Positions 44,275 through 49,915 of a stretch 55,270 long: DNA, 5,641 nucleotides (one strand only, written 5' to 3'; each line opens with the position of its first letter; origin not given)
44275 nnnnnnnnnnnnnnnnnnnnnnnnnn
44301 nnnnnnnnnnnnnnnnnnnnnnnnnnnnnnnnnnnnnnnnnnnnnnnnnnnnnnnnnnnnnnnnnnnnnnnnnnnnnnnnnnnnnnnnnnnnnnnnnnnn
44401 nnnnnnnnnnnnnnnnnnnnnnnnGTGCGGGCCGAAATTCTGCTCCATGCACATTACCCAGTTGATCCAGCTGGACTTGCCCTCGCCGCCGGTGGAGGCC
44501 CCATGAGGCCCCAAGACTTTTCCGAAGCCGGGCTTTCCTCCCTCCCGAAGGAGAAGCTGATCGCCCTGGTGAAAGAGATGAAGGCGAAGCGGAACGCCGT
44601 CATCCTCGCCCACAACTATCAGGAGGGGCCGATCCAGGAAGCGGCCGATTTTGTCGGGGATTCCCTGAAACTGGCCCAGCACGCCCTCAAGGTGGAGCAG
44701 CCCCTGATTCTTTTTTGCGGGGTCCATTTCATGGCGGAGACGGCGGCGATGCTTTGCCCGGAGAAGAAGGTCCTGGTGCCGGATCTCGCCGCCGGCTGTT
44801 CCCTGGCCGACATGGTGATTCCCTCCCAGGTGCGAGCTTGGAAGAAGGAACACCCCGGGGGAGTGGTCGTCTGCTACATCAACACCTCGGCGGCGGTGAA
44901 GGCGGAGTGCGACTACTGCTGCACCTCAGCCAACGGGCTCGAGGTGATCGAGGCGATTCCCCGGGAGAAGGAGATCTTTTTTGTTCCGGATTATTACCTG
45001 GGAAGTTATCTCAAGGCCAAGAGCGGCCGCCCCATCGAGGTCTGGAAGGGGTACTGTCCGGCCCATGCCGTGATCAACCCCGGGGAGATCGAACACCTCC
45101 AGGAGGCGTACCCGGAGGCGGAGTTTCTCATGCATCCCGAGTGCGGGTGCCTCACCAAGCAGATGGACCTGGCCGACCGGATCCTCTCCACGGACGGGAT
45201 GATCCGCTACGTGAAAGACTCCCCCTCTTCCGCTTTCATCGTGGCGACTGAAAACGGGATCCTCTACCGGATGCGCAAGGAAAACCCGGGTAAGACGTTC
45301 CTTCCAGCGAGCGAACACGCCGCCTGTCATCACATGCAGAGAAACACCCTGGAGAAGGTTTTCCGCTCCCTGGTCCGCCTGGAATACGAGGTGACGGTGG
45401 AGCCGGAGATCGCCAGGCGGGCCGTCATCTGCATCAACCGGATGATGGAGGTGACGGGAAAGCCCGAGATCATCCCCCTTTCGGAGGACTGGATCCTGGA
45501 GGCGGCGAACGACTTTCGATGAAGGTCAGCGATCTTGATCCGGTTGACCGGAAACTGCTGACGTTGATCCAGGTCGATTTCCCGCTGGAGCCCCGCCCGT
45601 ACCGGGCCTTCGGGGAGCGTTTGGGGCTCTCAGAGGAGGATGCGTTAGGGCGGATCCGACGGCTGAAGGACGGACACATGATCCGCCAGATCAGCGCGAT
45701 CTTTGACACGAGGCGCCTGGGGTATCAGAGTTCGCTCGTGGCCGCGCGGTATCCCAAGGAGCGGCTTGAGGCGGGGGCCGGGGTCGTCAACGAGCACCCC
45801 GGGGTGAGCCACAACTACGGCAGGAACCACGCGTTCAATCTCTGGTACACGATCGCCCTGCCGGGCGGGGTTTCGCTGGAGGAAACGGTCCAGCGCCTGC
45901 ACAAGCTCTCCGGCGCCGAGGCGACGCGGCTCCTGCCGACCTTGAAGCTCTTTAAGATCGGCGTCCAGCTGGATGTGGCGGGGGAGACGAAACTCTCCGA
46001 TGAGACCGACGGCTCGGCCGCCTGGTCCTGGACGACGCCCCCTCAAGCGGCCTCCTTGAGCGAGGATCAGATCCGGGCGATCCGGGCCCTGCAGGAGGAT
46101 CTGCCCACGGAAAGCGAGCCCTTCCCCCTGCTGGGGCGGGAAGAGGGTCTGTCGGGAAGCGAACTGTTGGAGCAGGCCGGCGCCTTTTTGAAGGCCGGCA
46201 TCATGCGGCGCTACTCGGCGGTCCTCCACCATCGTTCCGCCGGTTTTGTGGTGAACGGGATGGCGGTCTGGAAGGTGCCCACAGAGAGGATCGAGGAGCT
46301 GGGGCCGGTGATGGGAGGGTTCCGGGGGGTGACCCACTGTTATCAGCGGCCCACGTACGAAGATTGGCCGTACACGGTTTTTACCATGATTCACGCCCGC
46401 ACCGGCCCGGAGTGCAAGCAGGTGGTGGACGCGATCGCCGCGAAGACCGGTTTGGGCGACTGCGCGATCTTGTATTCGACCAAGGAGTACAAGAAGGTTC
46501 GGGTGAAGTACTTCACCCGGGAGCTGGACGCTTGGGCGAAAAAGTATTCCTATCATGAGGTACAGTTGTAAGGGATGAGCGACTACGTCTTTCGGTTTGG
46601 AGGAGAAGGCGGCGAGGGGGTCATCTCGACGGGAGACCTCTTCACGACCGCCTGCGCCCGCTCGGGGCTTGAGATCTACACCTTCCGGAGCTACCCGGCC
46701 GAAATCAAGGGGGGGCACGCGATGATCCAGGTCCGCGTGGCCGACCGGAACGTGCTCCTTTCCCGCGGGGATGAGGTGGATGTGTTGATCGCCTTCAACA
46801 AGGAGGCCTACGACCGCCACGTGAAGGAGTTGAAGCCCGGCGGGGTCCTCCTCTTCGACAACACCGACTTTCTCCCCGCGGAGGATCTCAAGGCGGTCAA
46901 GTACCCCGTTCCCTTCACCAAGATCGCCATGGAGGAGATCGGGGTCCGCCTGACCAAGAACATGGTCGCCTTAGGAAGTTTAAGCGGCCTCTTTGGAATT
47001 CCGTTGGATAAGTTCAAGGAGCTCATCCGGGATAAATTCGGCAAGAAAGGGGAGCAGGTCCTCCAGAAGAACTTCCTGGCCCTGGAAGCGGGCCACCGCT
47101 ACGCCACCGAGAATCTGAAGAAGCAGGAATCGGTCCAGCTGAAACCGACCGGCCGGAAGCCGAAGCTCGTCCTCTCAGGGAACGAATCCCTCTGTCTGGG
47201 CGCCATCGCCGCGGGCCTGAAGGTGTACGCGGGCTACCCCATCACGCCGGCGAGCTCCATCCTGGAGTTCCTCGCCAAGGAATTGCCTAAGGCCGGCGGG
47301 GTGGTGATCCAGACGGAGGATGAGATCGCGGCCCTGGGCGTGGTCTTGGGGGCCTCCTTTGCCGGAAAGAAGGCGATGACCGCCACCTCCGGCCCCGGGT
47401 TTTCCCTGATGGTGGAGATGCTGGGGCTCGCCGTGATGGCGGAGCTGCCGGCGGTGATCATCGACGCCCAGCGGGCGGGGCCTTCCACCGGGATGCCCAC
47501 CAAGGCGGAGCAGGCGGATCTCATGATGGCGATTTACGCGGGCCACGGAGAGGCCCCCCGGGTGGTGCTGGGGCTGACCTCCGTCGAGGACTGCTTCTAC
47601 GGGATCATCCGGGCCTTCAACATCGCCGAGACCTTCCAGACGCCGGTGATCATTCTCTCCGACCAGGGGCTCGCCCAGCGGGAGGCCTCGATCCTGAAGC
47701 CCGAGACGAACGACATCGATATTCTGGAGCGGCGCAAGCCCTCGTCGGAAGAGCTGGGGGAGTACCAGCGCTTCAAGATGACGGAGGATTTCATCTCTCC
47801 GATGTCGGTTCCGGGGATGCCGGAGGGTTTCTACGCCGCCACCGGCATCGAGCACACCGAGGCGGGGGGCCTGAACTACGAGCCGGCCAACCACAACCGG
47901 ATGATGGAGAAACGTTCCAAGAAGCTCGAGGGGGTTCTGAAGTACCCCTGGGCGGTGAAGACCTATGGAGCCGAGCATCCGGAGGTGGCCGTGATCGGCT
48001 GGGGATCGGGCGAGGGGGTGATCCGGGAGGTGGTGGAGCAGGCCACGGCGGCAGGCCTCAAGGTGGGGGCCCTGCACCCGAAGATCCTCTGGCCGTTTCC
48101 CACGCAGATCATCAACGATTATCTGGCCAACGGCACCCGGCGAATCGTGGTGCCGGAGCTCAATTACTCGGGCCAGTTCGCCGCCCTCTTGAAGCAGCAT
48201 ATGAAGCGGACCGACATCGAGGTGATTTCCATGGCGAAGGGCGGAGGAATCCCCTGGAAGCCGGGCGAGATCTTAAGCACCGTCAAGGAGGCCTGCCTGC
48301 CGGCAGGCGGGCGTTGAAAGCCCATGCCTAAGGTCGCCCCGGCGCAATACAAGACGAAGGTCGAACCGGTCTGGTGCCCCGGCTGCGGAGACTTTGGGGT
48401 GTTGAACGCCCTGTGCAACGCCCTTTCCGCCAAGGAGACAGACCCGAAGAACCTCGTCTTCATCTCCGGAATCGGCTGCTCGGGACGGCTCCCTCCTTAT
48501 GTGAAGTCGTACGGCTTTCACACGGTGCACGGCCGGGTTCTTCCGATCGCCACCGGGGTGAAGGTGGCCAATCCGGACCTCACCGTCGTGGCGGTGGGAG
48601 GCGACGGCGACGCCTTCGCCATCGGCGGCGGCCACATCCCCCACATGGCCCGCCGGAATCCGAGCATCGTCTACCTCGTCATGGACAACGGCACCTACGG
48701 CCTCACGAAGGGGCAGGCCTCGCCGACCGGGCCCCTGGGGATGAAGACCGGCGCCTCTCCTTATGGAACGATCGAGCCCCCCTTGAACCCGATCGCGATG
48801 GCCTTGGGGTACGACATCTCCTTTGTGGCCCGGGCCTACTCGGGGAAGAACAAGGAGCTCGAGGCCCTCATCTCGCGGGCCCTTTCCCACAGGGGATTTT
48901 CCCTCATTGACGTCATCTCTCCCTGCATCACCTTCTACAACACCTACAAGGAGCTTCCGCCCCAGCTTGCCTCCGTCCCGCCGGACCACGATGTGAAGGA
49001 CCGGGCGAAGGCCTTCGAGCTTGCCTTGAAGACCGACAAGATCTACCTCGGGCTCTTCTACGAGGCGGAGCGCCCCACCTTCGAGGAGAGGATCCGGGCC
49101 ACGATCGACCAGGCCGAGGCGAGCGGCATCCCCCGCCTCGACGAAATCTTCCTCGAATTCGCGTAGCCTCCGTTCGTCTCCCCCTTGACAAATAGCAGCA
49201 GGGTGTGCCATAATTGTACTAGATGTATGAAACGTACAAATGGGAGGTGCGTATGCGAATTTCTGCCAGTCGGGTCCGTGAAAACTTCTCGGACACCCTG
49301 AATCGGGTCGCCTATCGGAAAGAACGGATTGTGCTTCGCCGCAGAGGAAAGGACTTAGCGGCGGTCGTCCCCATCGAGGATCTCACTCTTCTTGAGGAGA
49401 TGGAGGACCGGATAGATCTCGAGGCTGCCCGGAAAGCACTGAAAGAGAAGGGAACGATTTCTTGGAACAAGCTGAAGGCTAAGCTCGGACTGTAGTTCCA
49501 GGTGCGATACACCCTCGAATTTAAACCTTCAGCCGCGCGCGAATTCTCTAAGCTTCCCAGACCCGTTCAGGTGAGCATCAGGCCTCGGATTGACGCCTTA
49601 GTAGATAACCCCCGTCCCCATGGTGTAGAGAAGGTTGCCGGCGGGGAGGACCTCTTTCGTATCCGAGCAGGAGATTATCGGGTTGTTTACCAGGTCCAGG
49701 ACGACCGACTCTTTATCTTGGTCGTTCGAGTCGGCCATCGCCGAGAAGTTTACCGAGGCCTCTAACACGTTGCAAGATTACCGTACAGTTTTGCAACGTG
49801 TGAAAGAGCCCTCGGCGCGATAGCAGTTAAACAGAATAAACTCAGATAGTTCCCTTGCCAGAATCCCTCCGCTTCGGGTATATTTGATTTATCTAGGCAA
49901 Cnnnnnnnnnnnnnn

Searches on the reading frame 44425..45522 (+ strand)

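Call 97: search_protein_families(library=pfam, proteins=[window:44425-45522:+], max_evalue=0.00001)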
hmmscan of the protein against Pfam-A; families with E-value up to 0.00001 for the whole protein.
window:44425-45522:+ (365 aa): 1 family
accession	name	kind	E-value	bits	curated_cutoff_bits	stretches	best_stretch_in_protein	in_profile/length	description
PF02445.21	NadA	-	5.3e-113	377.4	27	1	49-342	3-295/295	Quinolinate synthetase A protein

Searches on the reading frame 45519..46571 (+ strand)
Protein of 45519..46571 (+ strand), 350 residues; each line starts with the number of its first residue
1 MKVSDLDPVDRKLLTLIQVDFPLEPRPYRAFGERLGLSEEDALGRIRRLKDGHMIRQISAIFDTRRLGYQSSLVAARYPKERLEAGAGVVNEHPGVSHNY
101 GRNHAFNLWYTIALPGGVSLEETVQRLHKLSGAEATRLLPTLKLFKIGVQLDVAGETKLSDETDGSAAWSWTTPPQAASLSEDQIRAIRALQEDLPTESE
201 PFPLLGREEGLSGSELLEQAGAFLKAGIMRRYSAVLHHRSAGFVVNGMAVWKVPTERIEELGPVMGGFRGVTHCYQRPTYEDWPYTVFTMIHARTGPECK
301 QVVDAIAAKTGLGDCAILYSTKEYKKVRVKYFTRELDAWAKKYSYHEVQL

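Call 97: search_protein_families(library=pfam, proteins=[window:45519-46571:+], max_evalue=0.00001)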
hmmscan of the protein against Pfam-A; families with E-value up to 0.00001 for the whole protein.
window:45519-46571:+ (350 aa): 3 families
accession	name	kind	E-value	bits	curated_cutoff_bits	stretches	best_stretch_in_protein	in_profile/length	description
PF17805.7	AsnC_trans_reg2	-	2.6e-51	172.1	27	2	241-325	2-86/86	AsnC-like ligand binding domain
PF22451.2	NirdL-like_HTH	-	1.5e-26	92.2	27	2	10-56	1-47/47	Siroheme decarboxylase NirDL-like HTH domain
PF13404.12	HTH_AsnC-type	-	1.6e-10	41.1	27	1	6-50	1-42/42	AsnC-type helix-turn-helix domain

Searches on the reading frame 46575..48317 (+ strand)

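Call 97: search_protein_families(library=pfam, proteins=[window:46575-48317:+], max_evalue=0.00001)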
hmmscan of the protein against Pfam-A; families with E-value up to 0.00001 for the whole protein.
window:46575-48317:+ (580 aa): 3 families
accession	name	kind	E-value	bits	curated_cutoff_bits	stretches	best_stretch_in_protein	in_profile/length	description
PF01855.24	POR_N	-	2.5e-60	204.5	27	1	209-445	2-230/231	Pyruvate flavodoxin/ferredoxin oxidoreductase, thiamine diP-bdg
PF01558.24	POR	-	3.7e-43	148.1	27.4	1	12-174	1-172/173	Pyruvate ferredoxin/flavodoxin oxidoreductase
PF17147.9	PFOR_II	-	1.2e-13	51.7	27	1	470-556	2-91/102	Pyruvate:ferredoxin oxidoreductase core domain II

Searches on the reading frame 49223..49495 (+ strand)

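Call 28: search_protein_families(library=pfam, proteins=[window:49223-49495:+], max_evalue=0.001)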
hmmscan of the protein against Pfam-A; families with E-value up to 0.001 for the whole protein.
window:49223-49495:+ (90 aa): 1 family
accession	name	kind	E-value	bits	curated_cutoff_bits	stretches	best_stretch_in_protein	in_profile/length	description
PF02604.26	PhdYeFM_antitox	-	1.7e-10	40.9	29.8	1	13-77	4-68/74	Antitoxin Phd_YefM, type II toxin-antitoxin system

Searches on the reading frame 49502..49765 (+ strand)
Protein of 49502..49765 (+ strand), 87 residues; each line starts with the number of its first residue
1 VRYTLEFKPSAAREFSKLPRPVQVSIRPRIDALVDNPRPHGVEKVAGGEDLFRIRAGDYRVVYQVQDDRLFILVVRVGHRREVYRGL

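Call 28: search_protein_families(library=pfam, proteins=[window:49502-49765:+], max_evalue=0.001)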
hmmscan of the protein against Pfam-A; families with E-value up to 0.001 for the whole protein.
window:49502-49765:+ (87 aa): 1 family
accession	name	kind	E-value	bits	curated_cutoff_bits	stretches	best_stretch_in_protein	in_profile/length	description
PF05016.21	ParE_toxin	-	8.5e-14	52.3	23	1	5-84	1-89/89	ParE toxin of type II toxin-antitoxin system, parDE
